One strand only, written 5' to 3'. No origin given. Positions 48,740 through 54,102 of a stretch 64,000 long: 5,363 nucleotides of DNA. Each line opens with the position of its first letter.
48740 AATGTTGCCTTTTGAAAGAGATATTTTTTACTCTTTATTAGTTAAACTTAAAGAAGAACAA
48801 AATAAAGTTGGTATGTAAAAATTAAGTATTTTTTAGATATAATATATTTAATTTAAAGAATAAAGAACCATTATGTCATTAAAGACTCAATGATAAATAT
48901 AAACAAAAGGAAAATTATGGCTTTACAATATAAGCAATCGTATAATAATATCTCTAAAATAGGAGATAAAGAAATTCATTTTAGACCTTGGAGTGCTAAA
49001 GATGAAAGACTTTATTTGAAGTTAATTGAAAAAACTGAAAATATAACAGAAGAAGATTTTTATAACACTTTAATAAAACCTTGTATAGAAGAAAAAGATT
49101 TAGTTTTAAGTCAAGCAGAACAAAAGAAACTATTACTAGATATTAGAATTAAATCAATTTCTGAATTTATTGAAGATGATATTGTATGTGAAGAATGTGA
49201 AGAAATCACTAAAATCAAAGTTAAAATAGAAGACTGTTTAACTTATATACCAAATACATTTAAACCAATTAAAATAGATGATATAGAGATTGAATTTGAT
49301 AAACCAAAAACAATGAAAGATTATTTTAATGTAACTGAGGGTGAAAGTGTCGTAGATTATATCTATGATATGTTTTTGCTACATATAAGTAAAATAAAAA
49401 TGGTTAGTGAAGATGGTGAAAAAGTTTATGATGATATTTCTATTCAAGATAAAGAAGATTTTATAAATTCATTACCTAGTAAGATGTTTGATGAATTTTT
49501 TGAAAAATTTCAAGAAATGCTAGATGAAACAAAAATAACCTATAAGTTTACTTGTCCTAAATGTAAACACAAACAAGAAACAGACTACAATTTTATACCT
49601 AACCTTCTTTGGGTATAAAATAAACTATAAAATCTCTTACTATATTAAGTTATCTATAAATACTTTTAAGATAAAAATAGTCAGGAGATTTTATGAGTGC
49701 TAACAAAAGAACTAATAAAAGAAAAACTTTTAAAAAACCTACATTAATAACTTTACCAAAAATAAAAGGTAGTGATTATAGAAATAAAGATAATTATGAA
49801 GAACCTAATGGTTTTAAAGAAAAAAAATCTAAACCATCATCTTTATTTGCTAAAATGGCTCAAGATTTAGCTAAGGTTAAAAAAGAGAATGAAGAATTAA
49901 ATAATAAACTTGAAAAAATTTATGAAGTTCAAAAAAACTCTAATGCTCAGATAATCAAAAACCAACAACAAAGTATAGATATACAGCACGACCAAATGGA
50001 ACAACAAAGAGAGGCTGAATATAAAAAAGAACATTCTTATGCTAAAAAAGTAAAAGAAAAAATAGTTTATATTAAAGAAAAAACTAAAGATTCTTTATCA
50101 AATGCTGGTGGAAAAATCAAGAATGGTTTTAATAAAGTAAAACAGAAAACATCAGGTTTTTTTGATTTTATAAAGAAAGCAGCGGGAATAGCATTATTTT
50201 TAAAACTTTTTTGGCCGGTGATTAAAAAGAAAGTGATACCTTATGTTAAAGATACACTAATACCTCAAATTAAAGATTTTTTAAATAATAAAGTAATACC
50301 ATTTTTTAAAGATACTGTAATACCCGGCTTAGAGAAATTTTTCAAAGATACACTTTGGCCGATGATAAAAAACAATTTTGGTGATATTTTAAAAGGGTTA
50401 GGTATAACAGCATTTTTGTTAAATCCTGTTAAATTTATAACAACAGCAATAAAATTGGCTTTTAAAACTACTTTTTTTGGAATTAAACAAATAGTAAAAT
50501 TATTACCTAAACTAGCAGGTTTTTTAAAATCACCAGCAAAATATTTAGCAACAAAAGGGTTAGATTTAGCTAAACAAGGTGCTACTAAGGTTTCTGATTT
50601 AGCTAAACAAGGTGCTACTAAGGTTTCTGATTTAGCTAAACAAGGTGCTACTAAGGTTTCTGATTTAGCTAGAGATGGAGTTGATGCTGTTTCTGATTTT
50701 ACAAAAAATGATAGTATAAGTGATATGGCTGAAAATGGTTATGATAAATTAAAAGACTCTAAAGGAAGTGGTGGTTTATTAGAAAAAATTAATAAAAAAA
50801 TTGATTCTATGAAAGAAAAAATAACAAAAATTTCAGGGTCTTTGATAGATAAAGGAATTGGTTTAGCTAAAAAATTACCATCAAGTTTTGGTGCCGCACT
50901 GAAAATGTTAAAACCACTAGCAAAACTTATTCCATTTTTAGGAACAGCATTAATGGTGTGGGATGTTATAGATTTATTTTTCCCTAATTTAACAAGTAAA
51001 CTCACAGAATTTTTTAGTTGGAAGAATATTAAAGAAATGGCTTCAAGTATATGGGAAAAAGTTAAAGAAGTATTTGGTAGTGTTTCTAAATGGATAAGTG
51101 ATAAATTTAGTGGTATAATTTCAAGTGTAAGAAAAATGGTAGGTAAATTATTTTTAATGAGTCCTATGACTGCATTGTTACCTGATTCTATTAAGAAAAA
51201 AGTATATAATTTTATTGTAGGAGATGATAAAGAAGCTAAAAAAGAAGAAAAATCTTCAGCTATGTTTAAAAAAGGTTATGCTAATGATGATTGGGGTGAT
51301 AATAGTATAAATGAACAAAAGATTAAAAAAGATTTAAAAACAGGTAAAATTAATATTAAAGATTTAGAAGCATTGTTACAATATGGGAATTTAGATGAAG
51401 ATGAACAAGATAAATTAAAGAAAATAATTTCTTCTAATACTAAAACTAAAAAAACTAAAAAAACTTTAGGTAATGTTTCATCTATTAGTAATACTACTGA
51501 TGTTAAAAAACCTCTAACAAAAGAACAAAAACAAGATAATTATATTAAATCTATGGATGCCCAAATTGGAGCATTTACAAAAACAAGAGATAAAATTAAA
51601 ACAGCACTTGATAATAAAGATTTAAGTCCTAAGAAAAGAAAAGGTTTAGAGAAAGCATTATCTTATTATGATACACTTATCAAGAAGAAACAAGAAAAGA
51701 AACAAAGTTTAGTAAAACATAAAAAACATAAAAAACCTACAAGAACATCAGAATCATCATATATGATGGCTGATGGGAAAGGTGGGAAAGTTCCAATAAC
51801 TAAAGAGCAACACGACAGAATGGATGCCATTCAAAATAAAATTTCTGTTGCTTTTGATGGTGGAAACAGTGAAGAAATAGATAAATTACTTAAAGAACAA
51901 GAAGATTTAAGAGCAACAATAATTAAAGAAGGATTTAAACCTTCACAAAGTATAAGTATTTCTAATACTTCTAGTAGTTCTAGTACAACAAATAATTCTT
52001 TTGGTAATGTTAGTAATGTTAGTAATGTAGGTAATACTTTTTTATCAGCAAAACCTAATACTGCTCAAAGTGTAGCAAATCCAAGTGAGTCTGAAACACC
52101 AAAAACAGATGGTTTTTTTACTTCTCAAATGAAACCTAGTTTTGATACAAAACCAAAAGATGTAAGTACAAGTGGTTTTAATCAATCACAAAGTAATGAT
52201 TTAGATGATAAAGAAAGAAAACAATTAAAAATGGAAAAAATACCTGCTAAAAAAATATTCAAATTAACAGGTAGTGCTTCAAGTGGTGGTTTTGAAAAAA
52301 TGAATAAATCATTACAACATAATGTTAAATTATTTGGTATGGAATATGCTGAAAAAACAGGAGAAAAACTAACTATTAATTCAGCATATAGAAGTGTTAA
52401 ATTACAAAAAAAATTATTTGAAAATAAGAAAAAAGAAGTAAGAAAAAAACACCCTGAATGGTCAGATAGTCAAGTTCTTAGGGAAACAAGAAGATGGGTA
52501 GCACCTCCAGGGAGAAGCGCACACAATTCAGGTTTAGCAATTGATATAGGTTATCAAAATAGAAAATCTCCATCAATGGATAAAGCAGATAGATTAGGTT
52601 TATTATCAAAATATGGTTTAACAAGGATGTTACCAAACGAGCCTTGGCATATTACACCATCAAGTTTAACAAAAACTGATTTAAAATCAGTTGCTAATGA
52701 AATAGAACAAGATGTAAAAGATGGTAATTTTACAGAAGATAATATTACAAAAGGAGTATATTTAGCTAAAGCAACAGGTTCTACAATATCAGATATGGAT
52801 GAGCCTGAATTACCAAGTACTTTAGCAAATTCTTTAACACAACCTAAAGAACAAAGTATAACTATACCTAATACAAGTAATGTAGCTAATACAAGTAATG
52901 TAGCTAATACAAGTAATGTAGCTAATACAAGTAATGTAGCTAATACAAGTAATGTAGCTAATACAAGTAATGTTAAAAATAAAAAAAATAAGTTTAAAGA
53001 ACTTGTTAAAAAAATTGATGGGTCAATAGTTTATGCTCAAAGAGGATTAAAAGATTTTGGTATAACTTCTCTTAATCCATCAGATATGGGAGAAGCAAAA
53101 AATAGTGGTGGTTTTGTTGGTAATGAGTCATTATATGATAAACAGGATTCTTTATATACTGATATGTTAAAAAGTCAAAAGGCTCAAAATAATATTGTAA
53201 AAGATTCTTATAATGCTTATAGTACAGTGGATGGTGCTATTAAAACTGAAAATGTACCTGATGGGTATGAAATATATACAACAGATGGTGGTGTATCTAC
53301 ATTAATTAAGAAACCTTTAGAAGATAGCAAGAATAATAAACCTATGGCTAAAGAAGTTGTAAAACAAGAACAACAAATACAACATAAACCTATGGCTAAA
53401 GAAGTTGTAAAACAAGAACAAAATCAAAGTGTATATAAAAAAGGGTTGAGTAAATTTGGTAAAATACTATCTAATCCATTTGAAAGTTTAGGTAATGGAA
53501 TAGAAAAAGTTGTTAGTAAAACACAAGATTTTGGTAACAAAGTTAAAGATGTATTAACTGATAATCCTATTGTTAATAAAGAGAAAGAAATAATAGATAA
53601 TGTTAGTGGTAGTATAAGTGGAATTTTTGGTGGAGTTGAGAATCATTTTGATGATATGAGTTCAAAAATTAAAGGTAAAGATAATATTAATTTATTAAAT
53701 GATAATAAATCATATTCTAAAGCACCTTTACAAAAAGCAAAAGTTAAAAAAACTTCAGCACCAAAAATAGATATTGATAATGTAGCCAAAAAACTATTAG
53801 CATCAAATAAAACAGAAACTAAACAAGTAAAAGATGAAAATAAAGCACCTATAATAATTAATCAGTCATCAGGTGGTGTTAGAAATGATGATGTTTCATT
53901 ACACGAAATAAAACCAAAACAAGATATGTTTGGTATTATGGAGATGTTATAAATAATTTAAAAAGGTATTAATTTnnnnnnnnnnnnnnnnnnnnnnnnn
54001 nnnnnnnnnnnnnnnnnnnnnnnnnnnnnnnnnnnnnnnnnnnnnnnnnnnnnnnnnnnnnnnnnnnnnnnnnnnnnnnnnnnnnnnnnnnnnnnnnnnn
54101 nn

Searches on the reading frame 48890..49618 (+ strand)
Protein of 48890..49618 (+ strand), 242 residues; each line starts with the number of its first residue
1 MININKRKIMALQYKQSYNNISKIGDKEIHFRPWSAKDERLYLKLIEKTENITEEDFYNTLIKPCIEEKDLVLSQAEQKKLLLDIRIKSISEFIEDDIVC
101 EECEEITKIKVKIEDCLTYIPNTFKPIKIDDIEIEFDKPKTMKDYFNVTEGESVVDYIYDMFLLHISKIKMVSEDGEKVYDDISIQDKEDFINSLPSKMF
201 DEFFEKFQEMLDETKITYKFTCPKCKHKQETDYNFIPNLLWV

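Call 67: search_protein_families(library=pfam, proteins=[window:48890-49618:+], max_evalue=0.001)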
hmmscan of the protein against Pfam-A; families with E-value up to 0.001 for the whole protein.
window:48890-49618:+ (242 aa): 1 family
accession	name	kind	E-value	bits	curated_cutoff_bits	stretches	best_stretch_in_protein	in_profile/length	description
PF12322.14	T4_baseplate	-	5.9e-27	95.2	24.5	1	22-238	9-216/219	T4 bacteriophage base plate protein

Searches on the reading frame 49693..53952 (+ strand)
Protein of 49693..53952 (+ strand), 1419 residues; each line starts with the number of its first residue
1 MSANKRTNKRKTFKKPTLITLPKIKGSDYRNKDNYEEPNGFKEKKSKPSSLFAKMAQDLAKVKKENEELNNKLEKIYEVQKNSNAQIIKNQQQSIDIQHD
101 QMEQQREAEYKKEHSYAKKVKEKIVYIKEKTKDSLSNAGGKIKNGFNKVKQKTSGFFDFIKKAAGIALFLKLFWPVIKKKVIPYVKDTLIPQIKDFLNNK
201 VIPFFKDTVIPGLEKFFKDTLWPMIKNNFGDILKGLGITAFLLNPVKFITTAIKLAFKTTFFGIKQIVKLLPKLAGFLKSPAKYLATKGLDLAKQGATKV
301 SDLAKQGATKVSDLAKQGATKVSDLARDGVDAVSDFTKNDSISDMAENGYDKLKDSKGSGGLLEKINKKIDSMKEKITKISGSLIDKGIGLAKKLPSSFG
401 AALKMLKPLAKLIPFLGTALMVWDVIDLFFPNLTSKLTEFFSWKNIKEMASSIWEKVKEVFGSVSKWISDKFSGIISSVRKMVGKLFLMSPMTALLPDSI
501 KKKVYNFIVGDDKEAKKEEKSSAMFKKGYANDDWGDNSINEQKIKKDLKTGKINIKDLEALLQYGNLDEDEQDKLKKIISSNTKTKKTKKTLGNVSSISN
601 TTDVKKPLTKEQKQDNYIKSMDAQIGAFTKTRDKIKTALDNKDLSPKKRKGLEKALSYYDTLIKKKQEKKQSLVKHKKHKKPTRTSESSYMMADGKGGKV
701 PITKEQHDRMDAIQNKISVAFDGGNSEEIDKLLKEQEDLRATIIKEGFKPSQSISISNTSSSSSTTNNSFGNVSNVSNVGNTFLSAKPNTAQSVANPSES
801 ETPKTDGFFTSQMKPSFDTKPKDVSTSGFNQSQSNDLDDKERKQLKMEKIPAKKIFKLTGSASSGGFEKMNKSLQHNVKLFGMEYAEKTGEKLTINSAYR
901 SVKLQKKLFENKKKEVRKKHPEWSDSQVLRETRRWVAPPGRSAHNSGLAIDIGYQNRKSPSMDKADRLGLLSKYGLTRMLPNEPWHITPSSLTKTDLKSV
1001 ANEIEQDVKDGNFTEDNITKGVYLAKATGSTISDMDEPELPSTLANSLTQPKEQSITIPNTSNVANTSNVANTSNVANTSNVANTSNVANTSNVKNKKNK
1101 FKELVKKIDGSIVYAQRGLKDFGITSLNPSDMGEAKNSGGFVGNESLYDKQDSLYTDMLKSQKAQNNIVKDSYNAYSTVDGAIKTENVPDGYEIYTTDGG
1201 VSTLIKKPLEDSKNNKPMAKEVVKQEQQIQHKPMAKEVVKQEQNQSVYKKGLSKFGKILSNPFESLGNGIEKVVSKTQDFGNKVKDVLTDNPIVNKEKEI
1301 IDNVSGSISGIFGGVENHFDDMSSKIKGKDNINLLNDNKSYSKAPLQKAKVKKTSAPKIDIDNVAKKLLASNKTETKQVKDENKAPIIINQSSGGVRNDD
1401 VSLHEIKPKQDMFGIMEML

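Call 9: search_protein_families(library=phrogs, proteins=[window:49693-53952:+], max_evalue=0.001)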
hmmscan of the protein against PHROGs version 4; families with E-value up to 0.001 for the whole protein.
window:49693-53952:+ (1419 aa): 1 family
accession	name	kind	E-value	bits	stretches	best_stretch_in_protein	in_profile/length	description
phrog_16823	-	tail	1.3e-15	56.9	1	883-995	956-1057/1948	tail length tape measure protein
